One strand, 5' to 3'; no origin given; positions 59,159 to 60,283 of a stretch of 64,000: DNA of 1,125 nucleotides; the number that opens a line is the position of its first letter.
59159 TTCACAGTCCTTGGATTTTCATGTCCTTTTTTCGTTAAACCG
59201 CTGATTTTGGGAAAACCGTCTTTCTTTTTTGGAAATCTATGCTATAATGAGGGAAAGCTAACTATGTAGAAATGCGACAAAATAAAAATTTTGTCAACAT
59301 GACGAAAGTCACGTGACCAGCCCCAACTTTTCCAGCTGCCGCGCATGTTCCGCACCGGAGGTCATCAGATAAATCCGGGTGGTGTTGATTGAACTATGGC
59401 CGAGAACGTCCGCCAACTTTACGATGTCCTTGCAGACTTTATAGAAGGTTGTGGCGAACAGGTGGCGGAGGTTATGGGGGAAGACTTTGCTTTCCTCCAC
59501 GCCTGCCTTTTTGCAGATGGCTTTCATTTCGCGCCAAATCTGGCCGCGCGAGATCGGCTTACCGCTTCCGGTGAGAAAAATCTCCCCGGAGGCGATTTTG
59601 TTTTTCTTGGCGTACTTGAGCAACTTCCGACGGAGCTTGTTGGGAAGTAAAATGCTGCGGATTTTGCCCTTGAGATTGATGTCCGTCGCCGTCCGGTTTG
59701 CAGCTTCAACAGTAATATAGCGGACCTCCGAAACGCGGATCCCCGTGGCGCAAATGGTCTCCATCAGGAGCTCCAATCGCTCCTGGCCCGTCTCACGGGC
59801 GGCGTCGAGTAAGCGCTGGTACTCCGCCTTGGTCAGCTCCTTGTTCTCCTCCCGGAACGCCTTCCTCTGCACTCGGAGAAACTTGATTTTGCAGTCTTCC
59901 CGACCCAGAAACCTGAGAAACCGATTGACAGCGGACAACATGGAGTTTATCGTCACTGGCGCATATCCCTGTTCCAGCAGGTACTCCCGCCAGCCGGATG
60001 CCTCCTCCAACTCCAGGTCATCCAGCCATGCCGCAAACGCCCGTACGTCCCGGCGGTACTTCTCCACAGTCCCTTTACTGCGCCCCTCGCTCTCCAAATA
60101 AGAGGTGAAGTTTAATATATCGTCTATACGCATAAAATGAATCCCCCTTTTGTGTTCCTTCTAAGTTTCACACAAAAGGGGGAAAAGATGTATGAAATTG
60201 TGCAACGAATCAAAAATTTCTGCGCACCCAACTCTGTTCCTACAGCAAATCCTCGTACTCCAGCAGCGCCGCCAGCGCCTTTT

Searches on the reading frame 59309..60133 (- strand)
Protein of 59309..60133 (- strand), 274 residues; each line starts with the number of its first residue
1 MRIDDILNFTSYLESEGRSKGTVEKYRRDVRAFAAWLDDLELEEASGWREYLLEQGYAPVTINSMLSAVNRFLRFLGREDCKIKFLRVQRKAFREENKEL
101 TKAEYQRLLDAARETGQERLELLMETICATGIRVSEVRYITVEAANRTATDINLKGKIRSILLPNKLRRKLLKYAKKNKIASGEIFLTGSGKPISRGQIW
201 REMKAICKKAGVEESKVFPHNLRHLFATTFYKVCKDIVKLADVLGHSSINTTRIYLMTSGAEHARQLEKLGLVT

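Call 10: search_protein_families(library=pfam, proteins=[window:59309-60133:-], max_evalue=0.01)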
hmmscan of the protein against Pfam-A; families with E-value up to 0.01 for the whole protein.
window:59309-60133:- (274 aa): 3 families
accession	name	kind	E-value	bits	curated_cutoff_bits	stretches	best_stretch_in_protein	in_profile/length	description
PF00589.27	Phage_integrase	-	2.4e-25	89.7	27.1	1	99-256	2-166/172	Phage integrase family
PF02899.23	Phage_int_SAM_1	-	2.3e-11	44.2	22.3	1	8-79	3-82/83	Phage integrase, N-terminal SAM-like domain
PF13495.12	Phage_int_SAM_4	-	2.8e-06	28.1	27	0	48-78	5-35/85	Phage integrase, N-terminal SAM-like domain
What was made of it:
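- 59309..60133 (-): Tyrosine (Xer-like) site-specific recombinase gene, 274 aa, reading toward the switch. Pfam Phage_integrase 2.4e-25 plus Phage_int_SAM_1 (call 10).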

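Call 14: find_encoding_contigs(protein=window:59309-60133:-, flank=4000, max_places=10)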
Protein window:59309-60133:- (274 aa): 3 contigs read that carry it; 2 places shown.
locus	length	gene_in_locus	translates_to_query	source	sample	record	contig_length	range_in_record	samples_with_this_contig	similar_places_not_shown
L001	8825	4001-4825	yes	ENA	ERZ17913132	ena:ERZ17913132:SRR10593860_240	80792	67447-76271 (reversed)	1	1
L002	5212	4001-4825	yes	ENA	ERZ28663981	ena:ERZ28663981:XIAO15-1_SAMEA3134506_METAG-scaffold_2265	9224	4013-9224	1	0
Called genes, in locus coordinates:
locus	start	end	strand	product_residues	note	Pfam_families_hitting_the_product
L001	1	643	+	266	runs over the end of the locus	PF09339:HTH_IclR, PF01614:IclR_C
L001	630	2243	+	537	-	PF28550:DUF8436, PF00890:FAD_binding_2 (faint), PF01266:DAO (faint), PF21688:FAD-depend_C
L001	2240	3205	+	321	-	PF02826:2-Hacid_dh_C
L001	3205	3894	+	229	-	PF09929:DUF2161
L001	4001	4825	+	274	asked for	PF02899:Phage_int_SAM_1, PF13495:Phage_int_SAM_4 (faint), PF00589:Phage_integrase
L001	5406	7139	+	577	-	-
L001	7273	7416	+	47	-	-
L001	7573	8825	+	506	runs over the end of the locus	PF12673:SipL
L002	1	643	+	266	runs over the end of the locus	PF09339:HTH_IclR, PF01614:IclR_C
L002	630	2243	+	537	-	PF28550:DUF8436, PF00890:FAD_binding_2 (faint), PF01266:DAO (faint), PF21688:FAD-depend_C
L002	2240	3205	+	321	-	PF02826:2-Hacid_dh_C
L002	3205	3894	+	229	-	PF09929:DUF2161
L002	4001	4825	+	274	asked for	PF02899:Phage_int_SAM_1, PF13495:Phage_int_SAM_4 (faint), PF00589:Phage_integrase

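Call 52: search_protein_families(library=ncbifam, proteins=[window:59309-60133:-], max_evalue=0.001)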
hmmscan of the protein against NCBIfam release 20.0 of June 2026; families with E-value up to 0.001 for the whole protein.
window:59309-60133:- (274 aa): 11 families
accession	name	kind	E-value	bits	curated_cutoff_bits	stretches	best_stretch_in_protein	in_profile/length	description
NF040815.2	recomb_XerA_Arch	equivalog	2.8e-46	158.2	220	1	8-261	2-257/263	site-specific tyrosine recombinase/integron integrase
TIGR02225.1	recomb_XerD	equivalog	4e-38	131.4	329.6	1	8-258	2-274/290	site-specific tyrosine recombinase XerD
TIGR02224.1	recomb_XerC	equivalog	1.6e-34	119.6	335.15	1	8-259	2-278/295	tyrosine recombinase XerC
NF001399.0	PRK00283.1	subfamily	1.6e-34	119.5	279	1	8-257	11-282/300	tyrosine recombinase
NF003462.0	PRK05084.1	equivalog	6.7e-16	58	267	1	118-270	195-356/360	tyrosine recombinase XerS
TIGR02249.1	integrase_gron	subfamily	6.8e-14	51.9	265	1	196-256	239-298/315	integron integrase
NF002331.0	PRK01287.1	subfamily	9.9e-12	44.5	371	1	7-257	31-311/365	site-specific tyrosine recombinase XerC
NF002685.0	PRK02436.1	equivalog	1.4e-11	44.7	178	1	10-252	6-240/245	site-specific tyrosine recombinase XerD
NF011946.0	PRK15417.1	equivalog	3.8e-08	32.9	435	1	201-257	259-314/337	integron integrase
NF007370.0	PRK09870.1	subfamily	7.1e-08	32.3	221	1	92-257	5-178/200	tyrosine-type DNA invertase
NF007371.0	PRK09871.1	subfamily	2.4e-06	27.3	222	1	182-270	99-186/198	tyrosine-type DNA invertase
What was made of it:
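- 59309..60133 (-): NCBIfam XerA/XerD/XerC models below equivalog cutoffs and a weak FimB/E-type invertase hit (call 52).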

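Call 53: search_solved_structures(query=window:59309-60133:-, max_evalue=0.00001, show_alignments=1)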
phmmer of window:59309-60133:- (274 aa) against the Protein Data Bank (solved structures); distinct sequences matched with E-value up to 0.00001: 7.
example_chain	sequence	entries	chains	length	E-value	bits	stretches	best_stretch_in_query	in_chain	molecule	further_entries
4a8e_A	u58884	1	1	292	4e-23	85.5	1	2-267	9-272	PROBABLE TYROSINE RECOMBINASE XERC-LIKE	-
1a0p_A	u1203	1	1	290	2.7e-18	69.7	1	13-267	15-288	SITE-SPECIFIC RECOMBINASE XERD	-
5hxy_A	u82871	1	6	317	7.1e-14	55.2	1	7-257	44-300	Tyrosine recombinase XerA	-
5dcf_A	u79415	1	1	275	3.3e-12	49.7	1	98-268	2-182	Tyrosine recombinase XerD,DNA translocase FtsK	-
9i5v_14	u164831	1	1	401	9.9e-12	48.2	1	5-266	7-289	Ribosome-associated translation inhibitor RaiA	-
5jjv_A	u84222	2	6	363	9.7e-11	44.9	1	117-256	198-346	Tyrosine recombinase XerH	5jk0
2a3v_A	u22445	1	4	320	1e-06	31.8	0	203-256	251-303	site-specific recombinase IntI4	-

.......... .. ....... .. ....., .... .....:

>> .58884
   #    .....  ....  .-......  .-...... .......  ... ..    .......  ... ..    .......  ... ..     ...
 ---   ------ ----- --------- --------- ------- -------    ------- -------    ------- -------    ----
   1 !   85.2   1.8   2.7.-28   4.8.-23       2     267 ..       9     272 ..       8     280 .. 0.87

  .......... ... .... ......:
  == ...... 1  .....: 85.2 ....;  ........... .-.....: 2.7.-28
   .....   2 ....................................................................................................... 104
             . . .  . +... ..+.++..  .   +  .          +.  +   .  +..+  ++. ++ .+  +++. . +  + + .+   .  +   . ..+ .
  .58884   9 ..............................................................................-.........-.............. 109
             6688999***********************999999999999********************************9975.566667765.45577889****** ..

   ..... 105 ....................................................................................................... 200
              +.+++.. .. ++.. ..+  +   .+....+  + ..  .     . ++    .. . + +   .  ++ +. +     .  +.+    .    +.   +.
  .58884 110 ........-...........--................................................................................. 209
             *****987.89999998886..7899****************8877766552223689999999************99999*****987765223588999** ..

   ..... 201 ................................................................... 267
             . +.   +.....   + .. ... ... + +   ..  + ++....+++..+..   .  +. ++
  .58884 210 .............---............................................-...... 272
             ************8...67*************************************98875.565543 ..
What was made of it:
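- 59309..60133 (-): Catalytic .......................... aligned to XerC-like 4a8e (call 53).
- On Invertible promoter (inverton) with tyrosine recombinase: The recombinase ends 10 nt from the repeat and has the R...HxxR...H...Y motifs (calls 10, 53).
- Recombinase domains and catalytic motifs are present (calls 10, 52, 53).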

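Call 77: find_homologous_proteins(query=window:59312-60133:-, max_evalue=1e-40)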
Query window:59312-60133:- (274 aa): 8000 proteins with E <= 1e-40 among 8000 candidates; the best 120 are listed.
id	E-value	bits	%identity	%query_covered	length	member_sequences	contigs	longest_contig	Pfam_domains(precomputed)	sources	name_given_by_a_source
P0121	1.4e-161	554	93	100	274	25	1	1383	PF13495.13,PF00589.28,PF02899.24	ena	-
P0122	8.9e-161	551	92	99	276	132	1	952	PF00589.28,PF02899.24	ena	-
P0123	3.9e-160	549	92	100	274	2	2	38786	PF13495.13,PF00589.28,PF02899.24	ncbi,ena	-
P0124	6.6e-159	545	91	100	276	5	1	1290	PF13495.13,PF00589.28,PF02899.24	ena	-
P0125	9.1e-157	538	90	99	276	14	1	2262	PF13495.13,PF00589.28,PF02899.24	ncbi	-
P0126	1.3e-155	534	89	100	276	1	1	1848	PF13495.13,PF00589.28,PF02899.24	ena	-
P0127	2.2e-155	534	89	100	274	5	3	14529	PF13495.13,PF00589.28,PF02899.24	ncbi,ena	-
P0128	4.5e-155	533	89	100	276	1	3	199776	PF13495.13,PF00589.28,PF02899.24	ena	-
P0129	4.5e-155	533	89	100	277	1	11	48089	PF13495.13,PF00589.28,PF02899.24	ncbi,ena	-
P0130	3.8e-154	530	88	100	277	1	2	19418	PF00589.28,PF02899.24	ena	-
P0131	1.3e-153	528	90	98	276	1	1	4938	PF00589.28,PF02899.24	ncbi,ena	-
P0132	1.9e-152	524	93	93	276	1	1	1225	PF00589.28,PF02899.24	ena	-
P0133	1.2e-150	518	87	99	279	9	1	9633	PF00589.28,PF02899.24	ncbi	-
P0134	1.5e-145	501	85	100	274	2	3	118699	PF00589.28,PF02899.24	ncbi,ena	-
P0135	3.1e-145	500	82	100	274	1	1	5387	PF00589.28,PF02899.24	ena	-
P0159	6.6e-131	453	76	99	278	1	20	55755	PF13495.13,PF00589.28,PF02899.24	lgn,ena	-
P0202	1.7e-126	439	75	99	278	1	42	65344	PF00589.28,PF02899.24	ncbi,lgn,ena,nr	ncbi:MAG: tyrosine-type recombinase/integrase [Oscillospiraceae bacterium]|nr:tyrosine-type recombin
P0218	1.5e-125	436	74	99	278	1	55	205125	PF00589.28,PF02899.24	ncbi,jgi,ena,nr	ncbi:MAG: tyrosine-type recombinase/integrase [Oscillospiraceae bacterium]|jgi:site-specific recombi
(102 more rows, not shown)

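Call 78: find_encoding_contigs(protein=P0218, flank=1600, max_places=10)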
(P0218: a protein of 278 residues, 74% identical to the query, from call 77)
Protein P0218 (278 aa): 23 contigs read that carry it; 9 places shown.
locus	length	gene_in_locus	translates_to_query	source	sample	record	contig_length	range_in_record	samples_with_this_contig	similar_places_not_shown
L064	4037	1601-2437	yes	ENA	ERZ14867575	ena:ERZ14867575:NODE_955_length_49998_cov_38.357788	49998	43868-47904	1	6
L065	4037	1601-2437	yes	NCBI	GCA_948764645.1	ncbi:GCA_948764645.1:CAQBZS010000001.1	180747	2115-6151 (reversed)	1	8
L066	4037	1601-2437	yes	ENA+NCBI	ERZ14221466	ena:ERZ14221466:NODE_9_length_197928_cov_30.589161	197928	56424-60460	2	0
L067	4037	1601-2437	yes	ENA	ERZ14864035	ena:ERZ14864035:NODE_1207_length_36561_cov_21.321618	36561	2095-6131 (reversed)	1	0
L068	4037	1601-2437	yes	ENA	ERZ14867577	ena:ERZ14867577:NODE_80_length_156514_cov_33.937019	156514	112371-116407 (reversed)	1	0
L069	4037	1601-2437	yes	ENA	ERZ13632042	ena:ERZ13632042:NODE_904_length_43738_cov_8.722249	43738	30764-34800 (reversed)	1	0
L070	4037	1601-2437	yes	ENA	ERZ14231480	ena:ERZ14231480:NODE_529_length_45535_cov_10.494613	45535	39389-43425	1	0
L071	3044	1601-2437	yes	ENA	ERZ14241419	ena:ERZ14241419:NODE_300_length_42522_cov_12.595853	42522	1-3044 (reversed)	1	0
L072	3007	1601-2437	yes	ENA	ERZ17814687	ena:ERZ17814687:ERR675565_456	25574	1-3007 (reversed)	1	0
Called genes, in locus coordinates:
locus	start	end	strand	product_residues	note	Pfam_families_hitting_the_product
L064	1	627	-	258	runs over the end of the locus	PF02616:SMC_ScpA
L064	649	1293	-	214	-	PF02163:Peptidase_M50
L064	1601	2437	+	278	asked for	PF02899:Phage_int_SAM_1 (weak), PF00589:Phage_integrase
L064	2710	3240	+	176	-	-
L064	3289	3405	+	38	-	-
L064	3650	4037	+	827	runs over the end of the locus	?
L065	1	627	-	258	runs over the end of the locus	PF02616:SMC_ScpA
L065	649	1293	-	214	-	PF02163:Peptidase_M50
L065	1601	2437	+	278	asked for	PF02899:Phage_int_SAM_1 (weak), PF00589:Phage_integrase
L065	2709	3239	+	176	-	-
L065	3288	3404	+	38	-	-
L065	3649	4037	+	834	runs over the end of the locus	?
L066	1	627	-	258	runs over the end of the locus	PF02616:SMC_ScpA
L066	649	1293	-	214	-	PF02163:Peptidase_M50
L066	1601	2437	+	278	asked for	PF02899:Phage_int_SAM_1 (weak), PF00589:Phage_integrase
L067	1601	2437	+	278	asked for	PF02899:Phage_int_SAM_1 (weak), PF00589:Phage_integrase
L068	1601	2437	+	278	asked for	PF02899:Phage_int_SAM_1 (weak), PF00589:Phage_integrase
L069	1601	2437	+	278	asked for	PF02899:Phage_int_SAM_1 (weak), PF00589:Phage_integrase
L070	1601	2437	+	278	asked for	PF02899:Phage_int_SAM_1 (weak), PF00589:Phage_integrase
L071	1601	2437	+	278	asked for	PF02899:Phage_int_SAM_1 (weak), PF00589:Phage_integrase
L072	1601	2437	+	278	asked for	PF02899:Phage_int_SAM_1 (weak), PF00589:Phage_integrase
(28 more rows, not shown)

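Call 79: find_encoding_contigs(protein=P0202, flank=1600, max_places=10)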
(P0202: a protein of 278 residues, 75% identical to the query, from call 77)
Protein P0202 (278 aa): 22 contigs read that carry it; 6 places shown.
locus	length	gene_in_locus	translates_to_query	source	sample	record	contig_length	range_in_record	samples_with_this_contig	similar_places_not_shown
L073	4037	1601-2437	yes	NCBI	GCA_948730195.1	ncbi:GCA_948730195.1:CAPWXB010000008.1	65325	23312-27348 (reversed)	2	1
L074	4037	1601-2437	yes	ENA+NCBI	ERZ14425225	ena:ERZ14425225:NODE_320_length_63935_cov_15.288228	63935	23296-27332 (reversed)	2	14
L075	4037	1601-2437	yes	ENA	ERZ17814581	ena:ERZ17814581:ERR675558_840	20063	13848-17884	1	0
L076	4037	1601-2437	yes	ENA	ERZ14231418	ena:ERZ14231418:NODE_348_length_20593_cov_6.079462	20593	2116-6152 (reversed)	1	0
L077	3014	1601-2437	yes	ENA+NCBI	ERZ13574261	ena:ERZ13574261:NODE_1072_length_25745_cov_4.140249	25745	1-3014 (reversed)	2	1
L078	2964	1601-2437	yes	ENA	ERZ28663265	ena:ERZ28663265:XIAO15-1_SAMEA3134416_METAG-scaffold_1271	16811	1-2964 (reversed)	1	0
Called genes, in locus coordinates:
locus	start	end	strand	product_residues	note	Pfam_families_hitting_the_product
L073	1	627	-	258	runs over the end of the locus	PF02616:SMC_ScpA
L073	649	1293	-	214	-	PF02163:Peptidase_M50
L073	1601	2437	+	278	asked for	PF02899:Phage_int_SAM_1 (weak), PF00589:Phage_integrase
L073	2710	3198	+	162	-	-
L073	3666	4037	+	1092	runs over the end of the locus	PF06458:MucBP (weak), PF17966:Muc_B2 (faint), PF00395:SLH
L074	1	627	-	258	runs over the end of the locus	PF02616:SMC_ScpA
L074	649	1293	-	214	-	PF02163:Peptidase_M50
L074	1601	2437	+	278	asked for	PF02899:Phage_int_SAM_1 (weak), PF00589:Phage_integrase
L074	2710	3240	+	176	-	-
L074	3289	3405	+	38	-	-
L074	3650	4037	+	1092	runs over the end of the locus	PF06458:MucBP (weak), PF17966:Muc_B2 (faint), PF00395:SLH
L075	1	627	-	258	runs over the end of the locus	PF02616:SMC_ScpA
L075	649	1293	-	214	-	PF02163:Peptidase_M50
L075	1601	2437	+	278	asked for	PF02899:Phage_int_SAM_1 (weak), PF00589:Phage_integrase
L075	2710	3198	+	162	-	-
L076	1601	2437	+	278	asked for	PF02899:Phage_int_SAM_1 (weak), PF00589:Phage_integrase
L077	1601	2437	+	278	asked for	PF02899:Phage_int_SAM_1 (weak), PF00589:Phage_integrase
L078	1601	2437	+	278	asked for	PF02899:Phage_int_SAM_1 (weak), PF00589:Phage_integrase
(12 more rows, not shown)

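Call 80: find_encoding_contigs(protein=P0159, flank=1600, max_places=10)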
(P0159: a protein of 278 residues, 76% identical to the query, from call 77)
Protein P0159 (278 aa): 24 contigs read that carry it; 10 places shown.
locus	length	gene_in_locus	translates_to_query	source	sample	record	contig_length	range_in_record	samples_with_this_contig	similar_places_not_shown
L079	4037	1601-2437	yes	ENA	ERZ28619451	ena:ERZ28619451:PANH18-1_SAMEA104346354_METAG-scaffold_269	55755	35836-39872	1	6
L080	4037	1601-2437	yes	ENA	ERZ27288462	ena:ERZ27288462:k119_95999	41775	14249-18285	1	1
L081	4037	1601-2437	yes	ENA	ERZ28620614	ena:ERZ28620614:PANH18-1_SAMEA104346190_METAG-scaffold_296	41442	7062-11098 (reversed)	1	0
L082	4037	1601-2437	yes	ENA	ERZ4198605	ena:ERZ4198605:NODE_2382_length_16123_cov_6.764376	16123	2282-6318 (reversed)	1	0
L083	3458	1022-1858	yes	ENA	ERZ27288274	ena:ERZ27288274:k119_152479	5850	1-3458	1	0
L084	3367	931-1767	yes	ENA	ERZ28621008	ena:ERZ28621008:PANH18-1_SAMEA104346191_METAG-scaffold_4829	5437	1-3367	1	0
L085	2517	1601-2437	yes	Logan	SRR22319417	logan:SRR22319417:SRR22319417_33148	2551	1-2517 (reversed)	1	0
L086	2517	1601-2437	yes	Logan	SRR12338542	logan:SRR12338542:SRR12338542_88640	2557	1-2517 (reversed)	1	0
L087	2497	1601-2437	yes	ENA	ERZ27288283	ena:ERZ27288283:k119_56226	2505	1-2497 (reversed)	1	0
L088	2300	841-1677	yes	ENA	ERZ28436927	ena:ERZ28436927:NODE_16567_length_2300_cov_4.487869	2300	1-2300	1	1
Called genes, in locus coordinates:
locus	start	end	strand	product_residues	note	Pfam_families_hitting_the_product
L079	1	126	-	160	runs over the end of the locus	PF02542:YgbB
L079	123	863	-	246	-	PF01128:IspD, PF12804:NTP_transf_3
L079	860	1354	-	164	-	PF02559:CarD_TRCF_RID, PF21095:CarD_C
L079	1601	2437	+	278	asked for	PF02899:Phage_int_SAM_1, PF13495:Phage_int_SAM_4 (faint), PF00589:Phage_integrase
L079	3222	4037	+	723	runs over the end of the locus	-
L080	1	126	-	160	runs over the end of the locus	PF02542:YgbB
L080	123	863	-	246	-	PF01128:IspD, PF12804:NTP_transf_3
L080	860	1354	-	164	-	PF02559:CarD_TRCF_RID, PF21095:CarD_C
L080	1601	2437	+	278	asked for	PF02899:Phage_int_SAM_1, PF13495:Phage_int_SAM_4 (faint), PF00589:Phage_integrase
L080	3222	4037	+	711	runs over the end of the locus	-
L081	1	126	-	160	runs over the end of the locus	PF02542:YgbB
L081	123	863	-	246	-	PF01128:IspD, PF12804:NTP_transf_3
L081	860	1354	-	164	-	PF02559:CarD_TRCF_RID, PF21095:CarD_C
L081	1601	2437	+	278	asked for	PF02899:Phage_int_SAM_1, PF13495:Phage_int_SAM_4 (faint), PF00589:Phage_integrase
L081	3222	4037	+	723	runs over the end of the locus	-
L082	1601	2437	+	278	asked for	PF02899:Phage_int_SAM_1, PF13495:Phage_int_SAM_4 (faint), PF00589:Phage_integrase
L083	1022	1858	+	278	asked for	PF02899:Phage_int_SAM_1, PF13495:Phage_int_SAM_4 (faint), PF00589:Phage_integrase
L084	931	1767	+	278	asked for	PF02899:Phage_int_SAM_1, PF13495:Phage_int_SAM_4 (faint), PF00589:Phage_integrase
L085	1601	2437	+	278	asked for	PF02899:Phage_int_SAM_1, PF13495:Phage_int_SAM_4 (faint), PF00589:Phage_integrase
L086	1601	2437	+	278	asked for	PF02899:Phage_int_SAM_1, PF13495:Phage_int_SAM_4 (faint), PF00589:Phage_integrase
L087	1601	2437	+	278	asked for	PF02899:Phage_int_SAM_1, PF13495:Phage_int_SAM_4 (faint), PF00589:Phage_integrase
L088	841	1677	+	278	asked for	PF02899:Phage_int_SAM_1, PF13495:Phage_int_SAM_4 (faint), PF00589:Phage_integrase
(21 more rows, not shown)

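Call 81: find_encoding_contigs(protein=P0129, flank=1600, max_places=10)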
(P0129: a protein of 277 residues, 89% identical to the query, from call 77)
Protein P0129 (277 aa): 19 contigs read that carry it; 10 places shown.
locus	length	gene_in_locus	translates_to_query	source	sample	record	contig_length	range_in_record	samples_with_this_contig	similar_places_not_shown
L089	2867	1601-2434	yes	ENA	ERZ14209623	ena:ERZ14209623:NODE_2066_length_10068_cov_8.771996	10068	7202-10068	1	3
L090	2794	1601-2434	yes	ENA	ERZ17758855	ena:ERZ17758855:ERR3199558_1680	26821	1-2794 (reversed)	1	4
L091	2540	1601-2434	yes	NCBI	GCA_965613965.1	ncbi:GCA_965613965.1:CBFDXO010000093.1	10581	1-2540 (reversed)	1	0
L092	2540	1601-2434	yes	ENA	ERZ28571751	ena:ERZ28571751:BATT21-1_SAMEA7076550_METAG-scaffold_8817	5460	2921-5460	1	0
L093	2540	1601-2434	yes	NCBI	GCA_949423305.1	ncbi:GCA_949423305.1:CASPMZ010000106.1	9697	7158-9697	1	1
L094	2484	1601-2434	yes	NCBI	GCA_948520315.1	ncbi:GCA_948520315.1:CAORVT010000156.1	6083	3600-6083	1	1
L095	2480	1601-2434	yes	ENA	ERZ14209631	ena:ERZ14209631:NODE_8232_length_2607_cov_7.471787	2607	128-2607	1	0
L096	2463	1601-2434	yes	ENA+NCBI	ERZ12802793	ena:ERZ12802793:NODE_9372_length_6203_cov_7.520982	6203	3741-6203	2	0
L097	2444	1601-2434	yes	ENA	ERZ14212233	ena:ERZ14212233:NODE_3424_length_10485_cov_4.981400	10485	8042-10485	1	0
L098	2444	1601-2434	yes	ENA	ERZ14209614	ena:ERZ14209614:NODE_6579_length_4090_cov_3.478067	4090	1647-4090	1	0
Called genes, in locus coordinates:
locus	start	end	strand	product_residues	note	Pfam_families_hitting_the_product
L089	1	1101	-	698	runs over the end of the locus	PF01136:Peptidase_U32, PF12392:DUF3656, PF01136:Peptidase_U32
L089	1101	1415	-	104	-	PF05164:ZapA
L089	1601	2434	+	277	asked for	PF02899:Phage_int_SAM_1, PF13495:Phage_int_SAM_4 (faint), PF00589:Phage_integrase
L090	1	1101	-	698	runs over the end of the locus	PF01136:Peptidase_U32, PF12392:DUF3656, PF01136:Peptidase_U32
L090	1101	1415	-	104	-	PF05164:ZapA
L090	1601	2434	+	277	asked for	PF02899:Phage_int_SAM_1, PF13495:Phage_int_SAM_4 (faint), PF00589:Phage_integrase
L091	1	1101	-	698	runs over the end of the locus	PF01136:Peptidase_U32, PF12392:DUF3656, PF01136:Peptidase_U32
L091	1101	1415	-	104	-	PF05164:ZapA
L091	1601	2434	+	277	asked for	PF02899:Phage_int_SAM_1, PF13495:Phage_int_SAM_4 (faint), PF00589:Phage_integrase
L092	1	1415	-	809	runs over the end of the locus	-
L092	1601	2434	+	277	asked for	PF02899:Phage_int_SAM_1, PF13495:Phage_int_SAM_4 (faint), PF00589:Phage_integrase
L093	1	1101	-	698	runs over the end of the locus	PF01136:Peptidase_U32, PF12392:DUF3656, PF01136:Peptidase_U32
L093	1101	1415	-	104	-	PF05164:ZapA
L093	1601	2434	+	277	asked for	PF02899:Phage_int_SAM_1, PF13495:Phage_int_SAM_4 (faint), PF00589:Phage_integrase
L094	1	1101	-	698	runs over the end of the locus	PF01136:Peptidase_U32, PF12392:DUF3656, PF01136:Peptidase_U32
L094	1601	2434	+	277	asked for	PF02899:Phage_int_SAM_1, PF13495:Phage_int_SAM_4 (faint), PF00589:Phage_integrase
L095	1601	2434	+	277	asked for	PF02899:Phage_int_SAM_1, PF13495:Phage_int_SAM_4 (faint), PF00589:Phage_integrase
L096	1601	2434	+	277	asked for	PF02899:Phage_int_SAM_1, PF13495:Phage_int_SAM_4 (faint), PF00589:Phage_integrase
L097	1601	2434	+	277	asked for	PF02899:Phage_int_SAM_1, PF13495:Phage_int_SAM_4 (faint), PF00589:Phage_integrase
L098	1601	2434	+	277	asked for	PF02899:Phage_int_SAM_1, PF13495:Phage_int_SAM_4 (faint), PF00589:Phage_integrase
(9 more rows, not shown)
